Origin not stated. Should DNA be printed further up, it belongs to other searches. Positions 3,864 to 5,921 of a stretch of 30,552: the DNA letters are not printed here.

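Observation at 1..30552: Layered surface-glycosylation locus: ABC-exported capped polymer, five GT-C enzymes and heavy methylation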

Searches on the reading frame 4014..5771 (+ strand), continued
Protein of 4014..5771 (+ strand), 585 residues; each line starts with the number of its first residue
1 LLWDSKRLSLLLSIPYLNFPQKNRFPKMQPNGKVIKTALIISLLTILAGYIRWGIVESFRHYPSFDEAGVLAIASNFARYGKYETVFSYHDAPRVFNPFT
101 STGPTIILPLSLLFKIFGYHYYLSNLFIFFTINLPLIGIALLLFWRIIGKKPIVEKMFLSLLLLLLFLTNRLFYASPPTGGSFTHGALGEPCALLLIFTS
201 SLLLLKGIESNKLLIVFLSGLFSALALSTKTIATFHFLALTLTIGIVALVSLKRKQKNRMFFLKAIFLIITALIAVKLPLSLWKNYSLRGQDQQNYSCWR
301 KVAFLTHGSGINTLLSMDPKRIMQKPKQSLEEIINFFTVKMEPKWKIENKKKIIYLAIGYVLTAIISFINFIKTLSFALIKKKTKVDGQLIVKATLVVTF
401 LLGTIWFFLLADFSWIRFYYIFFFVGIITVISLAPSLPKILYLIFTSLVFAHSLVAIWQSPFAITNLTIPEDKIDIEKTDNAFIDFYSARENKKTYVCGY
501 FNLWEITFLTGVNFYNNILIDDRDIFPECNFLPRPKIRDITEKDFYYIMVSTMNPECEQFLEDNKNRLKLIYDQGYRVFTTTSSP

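Call 83: search_protein_families(library=ncbifam, proteins=[L004:348-944:+, L004:946-1659:+, L004:1637-2227:-, L004:2227-3282:-, L004:4229-5185:+, L004:5175-6314:+, L004:6311-6904:+], max_evalue=1e-8)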
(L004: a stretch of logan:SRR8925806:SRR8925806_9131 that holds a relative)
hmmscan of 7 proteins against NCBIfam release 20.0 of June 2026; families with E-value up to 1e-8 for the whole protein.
L004:348-944:+ (198 aa): 8 families
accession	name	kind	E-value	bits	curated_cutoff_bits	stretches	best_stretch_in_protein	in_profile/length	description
NF006506.0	PRK08942.1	equivalog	2.1e-32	112.1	178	1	4-164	3-150/182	D-glycero-beta-D-manno-heptose 1,7-bisphosphate 7-phosphatase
TIGR01656.1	Histidinol-ppas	subfamily_domain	2.6e-32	111.8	84.15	1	5-159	1-144/149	histidinol-phosphate phosphatase domain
TIGR00213.1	GmhB_yaeD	subfamily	2.4e-29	102.2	149.6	1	4-163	1-152/176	D-glycero-beta-D-manno-heptose 1,7-bisphosphate 7-phosphatase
TIGR01662.1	HAD-SF-IIIA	subfamily_domain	2e-24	86.3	44.6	1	5-158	1-136/141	HAD-IIIA family hydrolase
NF050049.1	HBPPhtaseGmhB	domain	8.1e-23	81.1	250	1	3-166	2-149/171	D-glycero-alpha-D-manno-heptose-1,7-bisphosphate 7-phosphatase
NF005264.0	PRK06769.1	equivalog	1.1e-19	70.9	217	1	2-161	2-137/175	HAD-IIIA family hydrolase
NF003937.0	PRK05446.1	equivalog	3.2e-17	62.6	443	1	3-175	2-163/355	bifunctional histidinol-phosphatase/imidazoleglycerol-phosphate dehydratase HisB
TIGR01261.1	hisB_Nterm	equivalog_domain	3.8e-14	52.5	140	1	4-165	1-151/161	histidinol-phosphatase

L004:946-1659:+ (237 aa): 20 families
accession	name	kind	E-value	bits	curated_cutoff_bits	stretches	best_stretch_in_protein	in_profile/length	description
NF052502.1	man1P_GTase_Rv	exception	2.1e-43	148.5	440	1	2-231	2-226/352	mannose-1-phosphate guanylyltransferase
TIGR03992.1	Arch_glmU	subfamily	1e-36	126.7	292.1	1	1-224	1-216/393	bifunctional sugar-1-phosphate nucleotidylyltransferase/acetyltransferase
NF041313.1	UDPGP_AglF_Halo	equivalog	5.2e-34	117.7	400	1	1-232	1-231/234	UTP--glucose-1-phosphate uridylyltransferase AglF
NF045761.1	NAMPUrTaseMurU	equivalog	3e-32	112.3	250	1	1-232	1-224/226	N-acetylmuramate alpha-1-phosphate uridylyltransferase MurU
TIGR02091.1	glgC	equivalog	2.4e-30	105.8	424.9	1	2-231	2-255/364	glucose-1-phosphate adenylyltransferase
NF049965.1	GlMnHpPGnyltfHddC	equivalog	8.2e-29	100.8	300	1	1-228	1-214/221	D-glycero-D-manno-heptose 1-phosphate guanosyltransferase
NF003670.0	PRK05293.1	equivalog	2.5e-27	95.8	470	1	3-232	7-255/382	glucose-1-phosphate adenylyltransferase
TIGR02623.1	G1P_cyt_trans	equivalog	1.3e-26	93.6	300.25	2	1-65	1-65/255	glucose-1-phosphate cytidylyltransferase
TIGR01208.1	rmlA_long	equivalog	5.5e-25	88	320.25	1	2-233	1-232/353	glucose-1-phosphate thymidylyltransferase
NF041173.1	Sug_nt_acttase_Thmprot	equivalog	6.9e-23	81.2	600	1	1-224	1-216/405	bifunctional sugar-1-phosphate nucleotidylyltransferase/acetyltransferase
NF002772.0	PRK02862.1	equivalog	1.2e-20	73.6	537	1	3-230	6-267/429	glucose-1-phosphate adenylyltransferase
NF001947.0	PRK00725.1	subfamily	1.4e-18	66.8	470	1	3-226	19-278/426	glucose-1-phosphate adenylyltransferase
NF002023.0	PRK00844.1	subfamily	7.4e-18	64.6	458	1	3-208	9-238/408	glucose-1-phosphate adenylyltransferase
TIGR01207.1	rmlA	equivalog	2e-14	53.4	360.65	1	2-188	1-184/286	glucose-1-phosphate thymidylyltransferase RfbA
TIGR01099.1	galU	equivalog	2.8e-12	46.8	326.8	0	1-70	2-71/261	UTP--glucose-1-phosphate uridylyltransferase GalU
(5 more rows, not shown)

L004:1637-2227:- (196 aa): 1 family
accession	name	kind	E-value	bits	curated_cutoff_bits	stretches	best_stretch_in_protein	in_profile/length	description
TIGR00441.1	gmhA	equivalog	5.5e-11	42.7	209.45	1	34-166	5-135/154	D-sedoheptulose 7-phosphate isomerase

L004:2227-3282:- (351 aa): 5 families
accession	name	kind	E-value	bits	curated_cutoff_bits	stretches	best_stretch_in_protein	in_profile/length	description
NF049969.1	GlMnHpPKinHddA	equivalog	2.4e-53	181.8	600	1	20-345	2-334/338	D-glycero-D-manno-heptose 7-phosphate kinase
NF009948.0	PRK13412.1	equivalog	5.7e-20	70.6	721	1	103-341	724-962/974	bifunctional fucokinase/fucose-1-phosphate guanylyltransferase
TIGR00549.1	mevalon_kin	equivalog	2.3e-19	69.9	163.05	1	56-314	26-275/276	mevalonate kinase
NF003036.0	PRK03926.1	equivalog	9.4e-14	51.2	403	1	45-318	20-269/302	mevalonate kinase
NF003006.0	PRK03817.1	equivalog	3.5e-11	42.7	443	0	24-217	5-193/352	galactokinase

L004:4229-5185:+ (318 aa): 20 families
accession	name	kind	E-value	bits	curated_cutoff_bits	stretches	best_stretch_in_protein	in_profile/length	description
TIGR01181.1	dTDP_gluc_dehyt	equivalog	1.1e-49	169.2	365.1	1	6-317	1-315/321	dTDP-glucose 4,6-dehydratase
TIGR01179.1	galE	equivalog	4.6e-39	134.2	262.3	1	6-302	1-313/332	UDP-glucose 4-epimerase GalE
TIGR04180.1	EDH_00030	hypoth_equivalog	2.6e-33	115.4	475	1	7-271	1-265/297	NAD-dependent 4,6-dehydratase LegB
TIGR02197.1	heptose_epim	equivalog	2.5e-27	95.9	274.6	1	7-271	1-269/316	ADP-glyceromanno-heptose 6-epimerase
NF007582.0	PRK10217.1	equivalog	4.5e-24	85.2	698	1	5-317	2-335/355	dTDP-glucose 4,6-dehydratase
NF007956.0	PRK10675.1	subfamily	5.4e-22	78.4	394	1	6-228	2-239/338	UDP-glucose 4-epimerase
NF007490.0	PRK10084.1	subfamily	7e-22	77.9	649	1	6-317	2-338/361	dTDP-glucose 4,6-dehydratase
NF011728.1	PRK15181.1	equivalog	1.3e-21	77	760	1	5-261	16-282/348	Vi polysaccharide biosynthesis UDP-N-acetylglucosaminuronic acid C-4 epimerase TviC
TIGR03466.1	HpnA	hypoth_equivalog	9.1e-16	57.6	367.65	1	6-186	2-176/327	hopanoid-associated sugar epimerase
NF008360.0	PRK11150.1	equivalog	1.5e-15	57.2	452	1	7-264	2-257/310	ADP-glyceromanno-heptose 6-epimerase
NF042423.1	oxyalk_red_Shew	equivalog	7.6e-15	54.8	580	1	3-266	7-262/331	2-alkyl-3-oxoalkanoate reductase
NF043036.1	ErythonDh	equivalog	1.1e-14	54.4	325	1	6-165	2-164/321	D-erythronate dehydrogenase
TIGR02622.1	CDP_4_6_dhtase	equivalog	3.5e-14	52.7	278.45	1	4-310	4-327/352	CDP-glucose 4,6-dehydratase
NF008872.0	PRK11908.1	equivalog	7.2e-14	51.6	294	1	5-262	2-272/349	bifunctional UDP-4-keto-pentose/UDP-xylose synthase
TIGR01472.1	gmd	equivalog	1.8e-12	47.2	415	1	5-280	1-290/342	GDP-mannose 4,6-dehydratase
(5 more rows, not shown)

L004:5175-6314:+ (379 aa): 3 families
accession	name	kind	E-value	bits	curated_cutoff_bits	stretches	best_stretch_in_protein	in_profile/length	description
TIGR04182.1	glyco_TIGR04182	equivalog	8.7e-38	130.4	325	1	6-292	3-283/293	S-layer glycoprotein N-glycosyltransferase AglJ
NF041391.1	DPhHxTase_Halo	equivalog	5.4e-21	74.5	375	1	12-208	4-192/213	dolichyl-phosphate hexose transferase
NF058614.1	PPMAGASynPpgS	equivalog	1.6e-15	57.2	370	1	7-197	4-195/226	polyprenyl-phospho-N-acetylgalactosaminyl synthase PpgS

L004:6311-6904:+ (197 aa): 2 families
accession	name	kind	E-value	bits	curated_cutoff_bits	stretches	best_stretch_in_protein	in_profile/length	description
TIGR02081.1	metW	equivalog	7.9e-12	45.1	189.5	1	27-146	7-124/194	methionine biosynthesis protein MetW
NF045667.1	MTase_DVU1556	equivalog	1.4e-10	41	155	1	24-128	11-119/213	DVU_1556 family methyltransferase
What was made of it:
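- On GDP-D-glycero-alpha-D-manno-heptose pathway (GmhA/HddA/GmhB/HddC): The syntenic locus L004 has GmhB-like (112 bits), HddC-like (101 bits), GmhA-like (43 bits) and HddA-like (182 bits) genes, all below the curated cut-offs (call 83).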

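Call 92: find_encoding_contigs(protein=P0009, flank=8000, max_places=2)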
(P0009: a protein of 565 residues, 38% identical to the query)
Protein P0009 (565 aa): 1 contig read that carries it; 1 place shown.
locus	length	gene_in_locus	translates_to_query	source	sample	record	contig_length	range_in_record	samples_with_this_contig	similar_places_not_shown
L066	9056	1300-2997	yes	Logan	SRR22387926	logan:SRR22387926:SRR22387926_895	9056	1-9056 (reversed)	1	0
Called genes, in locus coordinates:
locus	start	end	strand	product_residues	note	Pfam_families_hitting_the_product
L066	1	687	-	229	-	?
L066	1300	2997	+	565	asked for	-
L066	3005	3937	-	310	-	PF00535:Glycos_transf_2, PF10111:Glyco_tranf_2_2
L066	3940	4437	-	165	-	PF02779:Transket_pyr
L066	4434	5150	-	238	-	PF00456:Transketolase_N, PF13292:DXP_synthase_N, PF02775:TPP_enzyme_C (weak)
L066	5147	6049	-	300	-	PF08003:Methyltransf_9 (weak), PF13489:Methyltransf_23, PF07021:MetW, PF13847:Methyltransf_31, PF08241:Methyltransf_11, PF08242:Methyltransf_12, PF13649:Methyltransf_25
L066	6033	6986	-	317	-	PF01073:3Beta_HSD, PF01370:Epimerase, PF02719:Polysacc_synt_2, PF04321:RmlD_sub_bind, PF07993:NAD_binding_4, PF16363:GDP_Man_Dehyd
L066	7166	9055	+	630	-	?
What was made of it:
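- One 558-aa homologue context (L066) lacks the upstream GtrB-type gene (call 92).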
